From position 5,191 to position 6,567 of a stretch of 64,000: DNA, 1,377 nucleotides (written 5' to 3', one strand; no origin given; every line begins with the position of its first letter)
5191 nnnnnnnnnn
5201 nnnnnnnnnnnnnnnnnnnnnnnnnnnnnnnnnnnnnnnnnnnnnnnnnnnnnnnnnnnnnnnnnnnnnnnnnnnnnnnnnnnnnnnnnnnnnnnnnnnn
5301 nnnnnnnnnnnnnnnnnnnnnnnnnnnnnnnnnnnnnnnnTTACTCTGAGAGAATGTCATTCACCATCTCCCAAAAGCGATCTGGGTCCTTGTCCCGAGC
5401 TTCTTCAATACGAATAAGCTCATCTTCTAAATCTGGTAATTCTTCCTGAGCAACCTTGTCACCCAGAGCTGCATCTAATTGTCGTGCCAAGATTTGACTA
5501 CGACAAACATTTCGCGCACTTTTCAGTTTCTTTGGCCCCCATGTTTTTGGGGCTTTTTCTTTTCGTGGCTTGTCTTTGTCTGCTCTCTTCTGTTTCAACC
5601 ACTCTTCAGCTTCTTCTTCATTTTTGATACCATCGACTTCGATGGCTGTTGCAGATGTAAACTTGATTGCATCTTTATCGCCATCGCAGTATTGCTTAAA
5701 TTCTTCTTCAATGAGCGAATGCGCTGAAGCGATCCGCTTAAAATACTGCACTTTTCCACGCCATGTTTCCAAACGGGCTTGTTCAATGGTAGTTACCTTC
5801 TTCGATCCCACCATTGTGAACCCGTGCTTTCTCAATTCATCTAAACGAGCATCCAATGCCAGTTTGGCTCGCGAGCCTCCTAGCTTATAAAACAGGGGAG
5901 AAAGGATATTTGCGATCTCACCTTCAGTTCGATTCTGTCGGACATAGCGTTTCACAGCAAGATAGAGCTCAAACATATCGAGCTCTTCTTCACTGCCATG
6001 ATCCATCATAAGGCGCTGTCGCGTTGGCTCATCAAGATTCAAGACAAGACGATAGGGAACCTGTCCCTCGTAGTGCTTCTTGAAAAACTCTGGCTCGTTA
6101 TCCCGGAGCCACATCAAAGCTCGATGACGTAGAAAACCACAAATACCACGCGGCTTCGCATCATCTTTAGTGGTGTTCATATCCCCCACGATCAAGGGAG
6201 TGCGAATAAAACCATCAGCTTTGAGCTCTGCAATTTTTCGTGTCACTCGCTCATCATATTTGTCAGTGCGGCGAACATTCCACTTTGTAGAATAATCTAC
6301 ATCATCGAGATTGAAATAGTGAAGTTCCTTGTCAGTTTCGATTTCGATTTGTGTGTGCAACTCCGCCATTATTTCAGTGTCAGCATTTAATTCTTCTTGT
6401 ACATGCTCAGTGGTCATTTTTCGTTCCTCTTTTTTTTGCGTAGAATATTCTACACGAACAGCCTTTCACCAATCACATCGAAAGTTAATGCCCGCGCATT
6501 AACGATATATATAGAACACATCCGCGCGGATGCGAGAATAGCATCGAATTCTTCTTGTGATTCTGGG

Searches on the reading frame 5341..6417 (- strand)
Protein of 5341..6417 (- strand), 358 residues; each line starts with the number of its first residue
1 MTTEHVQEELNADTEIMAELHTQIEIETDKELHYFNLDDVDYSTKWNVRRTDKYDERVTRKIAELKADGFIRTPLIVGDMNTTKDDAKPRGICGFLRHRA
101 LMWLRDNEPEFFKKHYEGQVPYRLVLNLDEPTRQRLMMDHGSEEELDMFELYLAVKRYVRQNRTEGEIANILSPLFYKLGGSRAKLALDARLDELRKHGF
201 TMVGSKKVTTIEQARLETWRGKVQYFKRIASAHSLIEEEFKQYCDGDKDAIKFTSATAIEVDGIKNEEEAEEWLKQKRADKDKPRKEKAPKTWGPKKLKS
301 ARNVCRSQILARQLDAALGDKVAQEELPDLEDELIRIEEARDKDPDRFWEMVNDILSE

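Call 9: search_protein_families(library=pfam, proteins=[window:5341-6417:-], max_evalue=0.01)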
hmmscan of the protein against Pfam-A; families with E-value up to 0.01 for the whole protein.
window:5341-6417:- (358 aa): 0 families

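Call 10: search_protein_families(library=phrogs, proteins=[window:5341-6417:-], max_evalue=0.01)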
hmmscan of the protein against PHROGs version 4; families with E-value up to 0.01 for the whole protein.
window:5341-6417:- (358 aa): 0 families

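Call 16: find_homologous_proteins(query=window:5341-6417:-)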
Query window:5341-6417:- (358 aa): 14 proteins with E <= 0.001 among 4199 candidates.
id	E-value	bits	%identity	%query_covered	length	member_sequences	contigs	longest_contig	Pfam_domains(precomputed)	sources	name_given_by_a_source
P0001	5.1e-237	803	100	100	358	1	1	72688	-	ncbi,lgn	-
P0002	2.0e-101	358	48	98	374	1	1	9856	-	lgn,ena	-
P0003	6.6e-83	297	45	92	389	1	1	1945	-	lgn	-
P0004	2.0e-70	256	41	94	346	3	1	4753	-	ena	-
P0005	5.4e-68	248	40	96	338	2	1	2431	-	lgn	-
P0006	6.5e-61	224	38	92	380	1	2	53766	-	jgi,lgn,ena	-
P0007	8.0e-61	224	38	91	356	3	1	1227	-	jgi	jgi:hypothetical protein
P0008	1.6e-60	223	38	89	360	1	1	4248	-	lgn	-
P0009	2.5e-60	222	38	91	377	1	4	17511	-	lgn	-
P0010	4.9e-60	221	37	91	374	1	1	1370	-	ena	-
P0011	2.5e-58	216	36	96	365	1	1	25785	-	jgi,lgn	jgi:hypothetical protein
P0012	1.6e-57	213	37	91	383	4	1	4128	-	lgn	-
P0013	2.6e-57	213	36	91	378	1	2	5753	-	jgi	jgi:hypothetical protein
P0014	4.1e-53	199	38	90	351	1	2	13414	-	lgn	-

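Call 17: find_related_loci(query=window:5341-6417:-, collection=viral_contigs, flank=5000)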
Query window:5341-6417:- (358 aa) in viral_contigs; peptide patterns used: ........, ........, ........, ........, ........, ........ (x = any residue, [..] = any of these).
5 stretches matched a pattern, but none encodes a relative of the query by tblastn (E <= 1e-3).

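Call 18: find_encoding_contigs(protein=P0002, flank=5000, max_places=3)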
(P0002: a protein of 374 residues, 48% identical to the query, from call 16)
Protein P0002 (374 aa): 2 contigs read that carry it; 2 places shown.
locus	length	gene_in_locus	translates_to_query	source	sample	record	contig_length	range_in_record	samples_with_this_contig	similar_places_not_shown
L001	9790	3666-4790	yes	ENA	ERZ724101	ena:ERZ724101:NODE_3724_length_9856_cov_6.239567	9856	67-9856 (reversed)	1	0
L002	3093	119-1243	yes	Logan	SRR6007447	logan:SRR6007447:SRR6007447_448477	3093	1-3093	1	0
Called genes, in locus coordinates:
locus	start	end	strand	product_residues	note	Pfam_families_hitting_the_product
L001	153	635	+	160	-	-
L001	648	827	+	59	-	-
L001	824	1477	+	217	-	PF01510:Amidase_2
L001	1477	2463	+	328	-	PF12705:PDDEXK_1 (weak)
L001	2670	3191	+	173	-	-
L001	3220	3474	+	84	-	-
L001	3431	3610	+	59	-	-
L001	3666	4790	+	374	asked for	-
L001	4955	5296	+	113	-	-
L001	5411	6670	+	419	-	PF02518:HATPase_c (weak), PF13589:HATPase_c_3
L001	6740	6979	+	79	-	-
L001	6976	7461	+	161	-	-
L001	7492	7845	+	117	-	-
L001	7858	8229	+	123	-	-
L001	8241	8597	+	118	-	-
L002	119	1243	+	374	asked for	-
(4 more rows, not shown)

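Call 19: find_encoding_contigs(protein=P0006, flank=5000, max_places=3)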
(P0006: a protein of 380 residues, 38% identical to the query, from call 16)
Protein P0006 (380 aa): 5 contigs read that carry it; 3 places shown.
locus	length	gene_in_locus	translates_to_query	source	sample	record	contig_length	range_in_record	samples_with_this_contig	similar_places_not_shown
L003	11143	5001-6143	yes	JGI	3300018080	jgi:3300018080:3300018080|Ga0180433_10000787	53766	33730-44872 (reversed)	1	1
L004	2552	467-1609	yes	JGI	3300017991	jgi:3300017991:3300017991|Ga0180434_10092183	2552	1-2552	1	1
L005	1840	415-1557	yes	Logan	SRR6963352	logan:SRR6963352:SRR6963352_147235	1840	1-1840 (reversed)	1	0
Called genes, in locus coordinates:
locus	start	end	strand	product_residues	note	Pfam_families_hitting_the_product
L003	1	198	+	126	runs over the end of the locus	PF09152:DUF1937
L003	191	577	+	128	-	-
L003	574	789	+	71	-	-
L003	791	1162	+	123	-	PF03330:DPBB_1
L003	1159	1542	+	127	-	-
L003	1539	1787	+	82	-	-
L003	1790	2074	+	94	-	-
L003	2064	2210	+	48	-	-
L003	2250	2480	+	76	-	-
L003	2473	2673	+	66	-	-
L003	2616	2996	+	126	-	-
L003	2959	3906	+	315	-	PF12705:PDDEXK_1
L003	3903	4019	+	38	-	-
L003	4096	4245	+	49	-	-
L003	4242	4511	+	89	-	-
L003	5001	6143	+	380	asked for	-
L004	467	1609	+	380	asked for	-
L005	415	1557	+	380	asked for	-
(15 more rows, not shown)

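Call 20: find_encoding_contigs(protein=P0011, flank=5000, max_places=3)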
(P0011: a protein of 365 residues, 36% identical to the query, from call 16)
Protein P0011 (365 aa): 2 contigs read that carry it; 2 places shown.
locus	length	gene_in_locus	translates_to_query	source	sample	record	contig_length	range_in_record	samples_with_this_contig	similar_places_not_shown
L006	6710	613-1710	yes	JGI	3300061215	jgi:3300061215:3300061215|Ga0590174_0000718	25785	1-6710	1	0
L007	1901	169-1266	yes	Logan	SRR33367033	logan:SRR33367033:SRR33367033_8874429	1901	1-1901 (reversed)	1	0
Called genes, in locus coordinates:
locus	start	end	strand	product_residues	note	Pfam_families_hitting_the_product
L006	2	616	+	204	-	?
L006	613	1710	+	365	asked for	-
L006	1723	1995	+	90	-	-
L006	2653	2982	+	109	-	-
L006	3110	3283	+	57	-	-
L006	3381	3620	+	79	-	-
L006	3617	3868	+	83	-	-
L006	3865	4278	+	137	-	-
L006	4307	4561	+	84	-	-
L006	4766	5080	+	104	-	-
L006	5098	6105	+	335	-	PF14743:DNA_ligase_OB_2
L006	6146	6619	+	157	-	-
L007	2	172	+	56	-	?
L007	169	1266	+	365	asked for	-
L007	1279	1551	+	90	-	-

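Call 27: search_solved_structures(query=A1, max_evalue=10, show_alignments=3)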
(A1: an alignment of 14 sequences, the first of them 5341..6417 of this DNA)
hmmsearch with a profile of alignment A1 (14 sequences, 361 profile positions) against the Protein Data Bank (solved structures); distinct sequences matched with E-value up to 10: 4.
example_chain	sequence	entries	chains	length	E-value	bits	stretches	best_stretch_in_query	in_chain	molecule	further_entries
8pn7_A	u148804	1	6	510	0.22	13.7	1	130-151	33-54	Propionyl-CoA carboxylase beta chain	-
8pn8_A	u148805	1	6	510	0.22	13.7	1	130-151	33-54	Propionyl-CoA carboxylase beta chain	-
6ybq_A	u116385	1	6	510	0.22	13.7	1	130-151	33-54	Propionyl-CoA carboxylase beta chain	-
6ybp_A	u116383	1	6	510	0.22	13.6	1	130-151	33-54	Propionyl-CoA carboxylase beta chain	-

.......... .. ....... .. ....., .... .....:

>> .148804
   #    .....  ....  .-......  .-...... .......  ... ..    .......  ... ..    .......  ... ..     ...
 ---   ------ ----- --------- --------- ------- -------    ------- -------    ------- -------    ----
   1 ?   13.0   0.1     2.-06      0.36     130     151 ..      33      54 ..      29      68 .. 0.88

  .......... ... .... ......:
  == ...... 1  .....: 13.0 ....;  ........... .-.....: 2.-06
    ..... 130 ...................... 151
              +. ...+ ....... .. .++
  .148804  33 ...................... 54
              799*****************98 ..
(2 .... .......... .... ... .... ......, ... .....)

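Call 28: search_protein_families(library=pfam, alignment_id=A1, max_evalue=10)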
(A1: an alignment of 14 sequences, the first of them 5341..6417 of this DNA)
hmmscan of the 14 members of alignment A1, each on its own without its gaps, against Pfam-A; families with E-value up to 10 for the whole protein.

A. member 1, window:5341-6417:- (358 aa): 0 families

B. families by the number of members that match (of 14 scanned): 5 families
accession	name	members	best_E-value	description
PF23803.1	Phage_TAC_17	1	0.024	Phage tail assembly chaperone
PF15047.11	DUF4533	1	0.068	Protein of unknown function (DUF4533)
PF02677.20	QueH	1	0.12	Epoxyqueuosine reductase QueH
PF16798.10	DUF5069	1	0.16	Domain of unknown function (DUF5069)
PF06805.18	Lambda_tail_I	1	0.18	Bacteriophage lambda tail assembly protein I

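Call 32: find_encoding_contigs(protein=P0001, flank=3000, max_places=5)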
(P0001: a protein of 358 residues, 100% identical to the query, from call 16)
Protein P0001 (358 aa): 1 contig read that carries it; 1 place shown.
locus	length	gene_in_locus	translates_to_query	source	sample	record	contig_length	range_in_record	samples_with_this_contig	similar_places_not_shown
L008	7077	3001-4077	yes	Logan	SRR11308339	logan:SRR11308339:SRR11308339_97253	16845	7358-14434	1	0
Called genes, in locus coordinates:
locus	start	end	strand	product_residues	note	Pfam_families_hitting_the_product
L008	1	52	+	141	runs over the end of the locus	PF00075:RNase_H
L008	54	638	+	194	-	PF01510:Amidase_2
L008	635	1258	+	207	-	-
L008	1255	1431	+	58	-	-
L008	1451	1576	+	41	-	-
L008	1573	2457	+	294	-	-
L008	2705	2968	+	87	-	-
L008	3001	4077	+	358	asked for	-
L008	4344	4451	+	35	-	-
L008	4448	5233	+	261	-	-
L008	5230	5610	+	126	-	-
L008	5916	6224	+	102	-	-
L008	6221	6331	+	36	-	-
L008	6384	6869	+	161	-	-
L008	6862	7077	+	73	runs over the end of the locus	-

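Call 35: predict_structure(alignment_id=A1)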
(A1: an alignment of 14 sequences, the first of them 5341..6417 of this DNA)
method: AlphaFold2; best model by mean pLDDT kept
length: 358 residues; sequences in the alignment: 14
mean_pLDDT: 84.8   pTM: 0.65
mean pLDDT of the five models: 84.8, 84.6, 83.3, 82.4, 81.0
residues with pLDDT >= 90: 190; 70-90: 125; 50-70: 12; < 50: 31
segments of 3 or more residues with pLDDT < 50: 1-25, 287-290
pLDDT, mean of each block of 10 residues (from residue 1): 42 35 47 88 88 92 93 90 83 93 97 93 89 81 82 92 91 87 88 93 91 92 95 96 91 93 95 93 56 77 87 90 89 87 92 86
secondary structure, 60 per line:
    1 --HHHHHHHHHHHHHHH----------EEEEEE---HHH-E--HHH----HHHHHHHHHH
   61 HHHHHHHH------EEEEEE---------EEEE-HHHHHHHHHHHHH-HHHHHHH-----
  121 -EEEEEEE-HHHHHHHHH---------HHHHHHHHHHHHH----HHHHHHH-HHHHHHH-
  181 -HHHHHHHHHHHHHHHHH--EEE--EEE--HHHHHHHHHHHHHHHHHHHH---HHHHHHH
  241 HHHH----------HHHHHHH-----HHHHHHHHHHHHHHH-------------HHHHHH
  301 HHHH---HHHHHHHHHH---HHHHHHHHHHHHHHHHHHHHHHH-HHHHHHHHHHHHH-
elements in order: H3-17 E28-33 H51-68 E75-80 E90-93 H95-107 H109-115 E122-128 H130-138 H148-160 H165-171 H173-179 H182-198 E201-203 E206-208 H211-230 H234-244 H255-261 H267-281 H295-304 H308-317 H321-343 H345-357

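Call 38: fold_search(model_id=the predicted structure, library=pdb)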
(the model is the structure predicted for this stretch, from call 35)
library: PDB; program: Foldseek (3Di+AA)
matches with E <= 10: 168; with E <= 0.001: 3
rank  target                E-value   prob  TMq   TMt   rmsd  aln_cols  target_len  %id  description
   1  8qa9_A                9.6e-05  1.00  0.31  0.48  13.4       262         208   15  Crystal structure of the RK2 plasmid encoded co-complex of the C-terminally truncated transcriptional repressor protei (released 2024-02-21)
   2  8qa9_B                5.2e-04  1.00  0.30  0.46  13.1       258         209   16  Crystal structure of the RK2 plasmid encoded co-complex of the C-terminally truncated transcriptional repressor protei (released 2024-02-21)
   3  1vz0_F                7.5e-04  1.00  0.24  0.40  13.2       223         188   14  Chromosome segregation protein Spo0J from Thermus thermophilus (released 2004-07-19)
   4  8qa8_B                1.0e-03  1.00  0.22  0.36  16.4       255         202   15  Crystal structure of the C-terminally truncated transcriptional repressor protein KorB from the RK2 plasmid complexed  (released 2024-02-21)
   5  1vz0_E                1.8e-03  1.00  0.24  0.39  13.2       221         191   14  Chromosome segregation protein Spo0J from Thermus thermophilus (released 2004-07-19)
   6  8qa8_A                3.5e-03  0.99  0.22  0.36  16.5       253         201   15  Crystal structure of the C-terminally truncated transcriptional repressor protein KorB from the RK2 plasmid complexed  (released 2024-02-21)
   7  8qa8_C                4.5e-03  0.99  0.22  0.37  16.6       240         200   15  Crystal structure of the C-terminally truncated transcriptional repressor protein KorB from the RK2 plasmid complexed  (released 2024-02-21)
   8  1vz0_A                9.3e-03  0.99  0.24  0.40  13.2       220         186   14  Chromosome segregation protein Spo0J from Thermus thermophilus (released 2004-07-19)
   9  7bm8_A                9.3e-03  0.97  0.21  0.38  14.8       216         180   16  Crystal structure of the C-terminally truncated chromosome-partitioning protein ParB from Caulobacter crescentus compl (released 2021-04-28)
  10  6ryk_A                2.7e-02  1.00  0.23  0.58  13.3       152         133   16  Crystal structure of the ParB-like protein PadC (released 2020-01-22)
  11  6ryk_B                6.2e-02  0.99  0.23  0.59  13.0       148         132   16  Crystal structure of the ParB-like protein PadC (released 2020-01-22)
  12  1vk1                  2.6e-01  0.63  0.19  0.28  11.4       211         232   12  Conserved hypothetical protein from Pyrococcus furiosus Pfu-392566-001 (released 2004-08-10)
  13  5x0j                  2.9e-01  0.38  0.18  0.26  11.8       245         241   12  Free serine kinase (E30Q mutant) in complex with phosphoserine and AMP (released 2017-04-12)
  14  5x0e                  7.8e-01  0.28  0.19  0.27  11.5       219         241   13  Free serine kinase (E30A mutant) in complex with phosphoserine and AMP (released 2017-04-12)
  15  5ujd_A                9.1e-01  0.93  0.18  0.25   3.3        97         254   14  SbnI from Staphylococcus pseudintermedius (released 2018-01-24)
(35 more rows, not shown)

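Call 45: fold_search(model_id=the predicted structure, library=viral)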
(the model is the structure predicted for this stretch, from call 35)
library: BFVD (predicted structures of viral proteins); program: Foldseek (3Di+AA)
matches with E <= 10: 223; with E <= 0.001: 16
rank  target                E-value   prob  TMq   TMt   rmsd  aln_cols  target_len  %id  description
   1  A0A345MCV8            7.5e-06  1.00  0.35  0.36  19.0       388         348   16  (no name in the UniProt tables at hand)
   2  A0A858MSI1            5.0e-05  1.00  0.31  0.42  12.5       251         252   18  (no name in the UniProt tables at hand)
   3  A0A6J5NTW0            1.1e-04  1.00  0.34  0.36  13.1       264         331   15  Spo0J Stage 0 sporulation protein J (Antagonist of Soj) containing ParB-like nuclease domain [uncultured Caudovirales phage]
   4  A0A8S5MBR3            1.1e-04  1.00  0.33  0.32  14.9       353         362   14  Chromosome partitioning protein [Myoviridae sp. ct9Fw19]
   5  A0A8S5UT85            1.2e-04  1.00  0.40  0.32   6.7       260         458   15  Chromosome partitioning protein [Siphoviridae sp. ct4fm14]
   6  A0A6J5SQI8            1.2e-04  1.00  0.36  0.44  11.7       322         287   12  Spo0J Stage 0 sporulation protein J (Antagonist of Soj) containing ParB-like nuclease domain [uncultured Caudovirales phage]
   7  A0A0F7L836            1.6e-04  1.00  0.27  0.17  15.9       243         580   16  Chromosome partitioning protein ParB [uncultured marine virus]
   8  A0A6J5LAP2            1.6e-04  1.00  0.29  0.32  21.7       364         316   13  Spo0J Stage 0 sporulation protein J (Antagonist of Soj) containing ParB-like nuclease domain [uncultured Caudovirales phage]
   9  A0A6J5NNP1            3.0e-04  1.00  0.27  0.21  14.6       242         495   13  ParB/RepB/Spo0J partition protein family [uncultured Caudovirales phage]
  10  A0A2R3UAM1            3.2e-04  1.00  0.35  0.40  13.6       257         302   16  (no name in the UniProt tables at hand)
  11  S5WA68                3.2e-04  1.00  0.32  0.17  23.7       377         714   13  (no name in the UniProt tables at hand)
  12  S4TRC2                3.4e-04  1.00  0.28  0.38  19.5       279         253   13  ParB-like nuclease domain [Salmonella phage SP069]
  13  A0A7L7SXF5            3.5e-04  1.00  0.26  0.27  19.1       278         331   15  (no name in the UniProt tables at hand)
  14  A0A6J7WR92            6.9e-04  1.00  0.32  0.48   9.2       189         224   15  Spo0J Stage 0 sporulation protein J (Antagonist of Soj) containing ParB-like nuclease domain (Fragment) [uncultured Caudovirales phage]
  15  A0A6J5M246            8.5e-04  1.00  0.32  0.23  13.3       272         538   14  ParB/RepB/Spo0J partition protein family [uncultured Caudovirales phage]
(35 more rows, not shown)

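Call 49: find_encoding_contigs(protein=P0009, flank=4000, max_places=2)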
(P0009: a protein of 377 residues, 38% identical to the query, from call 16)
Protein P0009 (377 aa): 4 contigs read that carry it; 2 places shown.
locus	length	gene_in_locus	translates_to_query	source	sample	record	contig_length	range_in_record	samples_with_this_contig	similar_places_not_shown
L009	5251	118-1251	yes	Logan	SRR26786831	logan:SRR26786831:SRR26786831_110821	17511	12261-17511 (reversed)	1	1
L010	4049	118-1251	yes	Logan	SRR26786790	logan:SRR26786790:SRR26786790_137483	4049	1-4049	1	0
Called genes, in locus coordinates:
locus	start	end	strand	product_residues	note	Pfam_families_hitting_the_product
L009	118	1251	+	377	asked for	-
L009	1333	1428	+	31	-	-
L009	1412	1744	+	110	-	-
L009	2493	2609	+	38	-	-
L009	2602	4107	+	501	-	PF05731:TROVE, PF13519:VWA_2 (faint)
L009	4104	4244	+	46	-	-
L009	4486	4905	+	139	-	-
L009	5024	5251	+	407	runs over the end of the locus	PF00709:Adenylsucc_synt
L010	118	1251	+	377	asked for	-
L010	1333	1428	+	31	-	-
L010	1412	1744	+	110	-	-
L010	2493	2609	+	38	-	-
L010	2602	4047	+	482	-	?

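Call 50: find_encoding_contigs(protein=P0014, flank=4000, max_places=2)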
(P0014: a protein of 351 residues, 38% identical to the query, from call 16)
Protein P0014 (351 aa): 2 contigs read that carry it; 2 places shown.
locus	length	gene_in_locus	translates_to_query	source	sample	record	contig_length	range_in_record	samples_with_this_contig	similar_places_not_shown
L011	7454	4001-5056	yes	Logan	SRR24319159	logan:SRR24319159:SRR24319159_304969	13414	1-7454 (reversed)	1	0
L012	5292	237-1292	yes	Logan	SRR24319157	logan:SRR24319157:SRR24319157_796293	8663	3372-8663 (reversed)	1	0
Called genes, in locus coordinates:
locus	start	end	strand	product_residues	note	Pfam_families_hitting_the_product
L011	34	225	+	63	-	-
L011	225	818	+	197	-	-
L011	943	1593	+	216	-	-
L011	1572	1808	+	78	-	-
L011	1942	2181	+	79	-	-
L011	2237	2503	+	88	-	-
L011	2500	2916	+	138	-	-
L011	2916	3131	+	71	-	-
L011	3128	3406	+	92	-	PF14216:DUF4326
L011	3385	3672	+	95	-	-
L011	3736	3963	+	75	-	-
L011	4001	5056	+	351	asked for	-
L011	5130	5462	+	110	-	-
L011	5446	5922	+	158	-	-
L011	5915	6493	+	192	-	-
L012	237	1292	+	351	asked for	-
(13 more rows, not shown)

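Call 51: find_encoding_contigs(protein=P0004, flank=4000, max_places=2)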
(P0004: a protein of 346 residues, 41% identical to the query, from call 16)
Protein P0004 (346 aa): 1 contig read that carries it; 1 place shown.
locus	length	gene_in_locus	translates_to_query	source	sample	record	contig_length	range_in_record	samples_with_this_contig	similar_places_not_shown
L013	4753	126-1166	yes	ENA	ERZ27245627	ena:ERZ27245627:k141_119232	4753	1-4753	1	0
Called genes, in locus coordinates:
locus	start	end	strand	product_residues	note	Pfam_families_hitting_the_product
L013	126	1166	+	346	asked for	-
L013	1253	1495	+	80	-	-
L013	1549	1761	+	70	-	-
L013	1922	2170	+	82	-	-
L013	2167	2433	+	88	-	-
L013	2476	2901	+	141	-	-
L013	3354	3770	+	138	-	-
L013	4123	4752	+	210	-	?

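Call 55: search_dna_similar(query=window:5341-6417:-, collection=phages, mode=protein, max_rows=20, max_evalue=0.001)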
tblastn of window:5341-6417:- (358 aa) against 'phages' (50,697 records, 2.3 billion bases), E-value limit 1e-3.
No match.

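Call 57: find_related_loci(query=A1, collection=metagenome_contigs, flank=4000)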
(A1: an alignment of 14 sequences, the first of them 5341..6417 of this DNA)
Query A1 (358 aa) in metagenome_contigs; peptide patterns used: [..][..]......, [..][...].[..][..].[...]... (x = any residue, [..] = any of these).
600 stretches matched a pattern (row limit reached: there are more); 4 encode a relative of the query (tblastn E <= 1e-3); 4 distinct loci.
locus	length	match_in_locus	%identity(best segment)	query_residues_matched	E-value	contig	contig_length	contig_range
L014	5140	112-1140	41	1-355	2e-78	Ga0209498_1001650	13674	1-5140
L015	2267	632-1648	40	24-357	3e-80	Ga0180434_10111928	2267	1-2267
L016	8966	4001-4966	38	31-358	2e-68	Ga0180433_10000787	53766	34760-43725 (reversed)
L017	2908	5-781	41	104-357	2e-56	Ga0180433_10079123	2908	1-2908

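Call 58: find_related_loci(query=A1, collection=genome_contigs, flank=5000)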
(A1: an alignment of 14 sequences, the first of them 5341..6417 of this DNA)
Query A1 (358 aa) in genome_contigs; peptide patterns used: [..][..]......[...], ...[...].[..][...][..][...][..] (x = any residue, [..] = any of these).
93 stretches matched a pattern, but none encodes a relative of the query by tblastn (E <= 1e-3).

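Call 74: list_cluster_members(proteins=[P0001, P0015])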
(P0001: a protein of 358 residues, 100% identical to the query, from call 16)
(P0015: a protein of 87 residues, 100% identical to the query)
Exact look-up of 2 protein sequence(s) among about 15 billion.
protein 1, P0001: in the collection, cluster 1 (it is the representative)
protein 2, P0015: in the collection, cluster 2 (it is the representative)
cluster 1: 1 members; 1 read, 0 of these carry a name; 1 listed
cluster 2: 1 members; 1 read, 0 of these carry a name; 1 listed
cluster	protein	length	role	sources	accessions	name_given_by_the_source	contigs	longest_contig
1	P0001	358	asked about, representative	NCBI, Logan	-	-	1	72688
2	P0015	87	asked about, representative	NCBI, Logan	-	-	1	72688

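Call 84: search_protein_representatives(alignment_id=A1)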
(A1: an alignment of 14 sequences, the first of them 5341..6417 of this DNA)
Query: 14 sequences, 361 profile positions. Proteins with E-value up to 0.001 (for the whole library): 197; up to 1e-10: 41; up to 1e-30: 16. The best 150 are listed.
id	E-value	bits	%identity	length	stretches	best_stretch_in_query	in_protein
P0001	7.7e-151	518.6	-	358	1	2-357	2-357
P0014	1.2e-150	517.9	-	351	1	13-359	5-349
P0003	1.1e-146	504.9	-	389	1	3-359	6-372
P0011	1.4e-137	475.0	-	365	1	9-358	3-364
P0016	2.0e-111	388.9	-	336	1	9-355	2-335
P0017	2.1e-110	385.5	-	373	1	2-359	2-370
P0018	3.5e-107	374.9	-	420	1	23-357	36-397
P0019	5.2e-97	341.5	-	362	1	30-359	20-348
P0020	6.2e-93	328.0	-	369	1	18-358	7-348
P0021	5.6e-91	321.6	-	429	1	6-358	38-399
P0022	7.2e-82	291.6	-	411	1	37-358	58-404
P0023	2.0e-72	260.6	-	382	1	20-338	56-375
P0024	1.6e-70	254.3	-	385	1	28-358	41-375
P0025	1.9e-69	250.8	-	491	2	35-291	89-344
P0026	5.1e-33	131.0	-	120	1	260-360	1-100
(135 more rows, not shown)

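Call 86: search_protein_families(library=pfam, alignment_id=A2, max_evalue=0.01)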
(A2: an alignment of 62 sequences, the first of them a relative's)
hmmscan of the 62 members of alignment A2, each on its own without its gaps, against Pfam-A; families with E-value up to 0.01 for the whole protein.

A. member 1, P0027 (392 aa): 0 families

B. families by the number of members that match (of 62 scanned): 6 families
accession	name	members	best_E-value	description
PF02195.25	ParB_N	13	1.1e-05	ParB N-terminal domain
PF24188.1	DUF7416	1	0.00034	Family of unknown function (DUF7416)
PF09025.15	T3SS_needle_reg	1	0.0024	YopR, type III needle-polymerisation regulator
PF13887.11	MYRF_ICA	1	0.0081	Myelin regulatory factor ICA domain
PF14357.11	DUF4404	1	0.0089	Domain of unknown function (DUF4404)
PF20918.2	SPOCS_spoVID-N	1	0.0091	SPOCS_spoVID-N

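Call 87: find_related_loci(query=A1, collection=viral_contigs, flank=4000)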
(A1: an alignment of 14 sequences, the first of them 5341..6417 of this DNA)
Query A1 (358 aa) in viral_contigs; peptide patterns used: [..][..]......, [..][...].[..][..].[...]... (x = any residue, [..] = any of these).
62 stretches matched a pattern; 2 encode a relative of the query (tblastn E <= 1e-3); 2 distinct loci.
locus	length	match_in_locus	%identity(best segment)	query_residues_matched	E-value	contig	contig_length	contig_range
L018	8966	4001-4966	38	31-358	2e-68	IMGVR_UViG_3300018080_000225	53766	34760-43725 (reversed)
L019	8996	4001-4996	38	5-355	6e-65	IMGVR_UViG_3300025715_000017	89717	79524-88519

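Call 88: find_encoding_contigs(protein=P0016, flank=3000, max_places=2)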
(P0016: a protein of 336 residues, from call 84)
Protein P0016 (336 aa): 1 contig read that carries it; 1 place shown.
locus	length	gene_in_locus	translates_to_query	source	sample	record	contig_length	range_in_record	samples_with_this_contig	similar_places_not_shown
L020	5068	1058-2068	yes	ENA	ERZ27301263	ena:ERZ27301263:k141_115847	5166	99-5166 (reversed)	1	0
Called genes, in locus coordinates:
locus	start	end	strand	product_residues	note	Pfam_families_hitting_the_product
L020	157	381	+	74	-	-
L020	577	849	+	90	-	-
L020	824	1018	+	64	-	-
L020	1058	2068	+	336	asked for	-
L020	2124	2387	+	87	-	-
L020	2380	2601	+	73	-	-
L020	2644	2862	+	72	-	-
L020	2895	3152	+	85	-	-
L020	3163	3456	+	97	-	-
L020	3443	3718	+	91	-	-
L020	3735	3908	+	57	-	-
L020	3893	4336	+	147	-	-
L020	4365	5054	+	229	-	-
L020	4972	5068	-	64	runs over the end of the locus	?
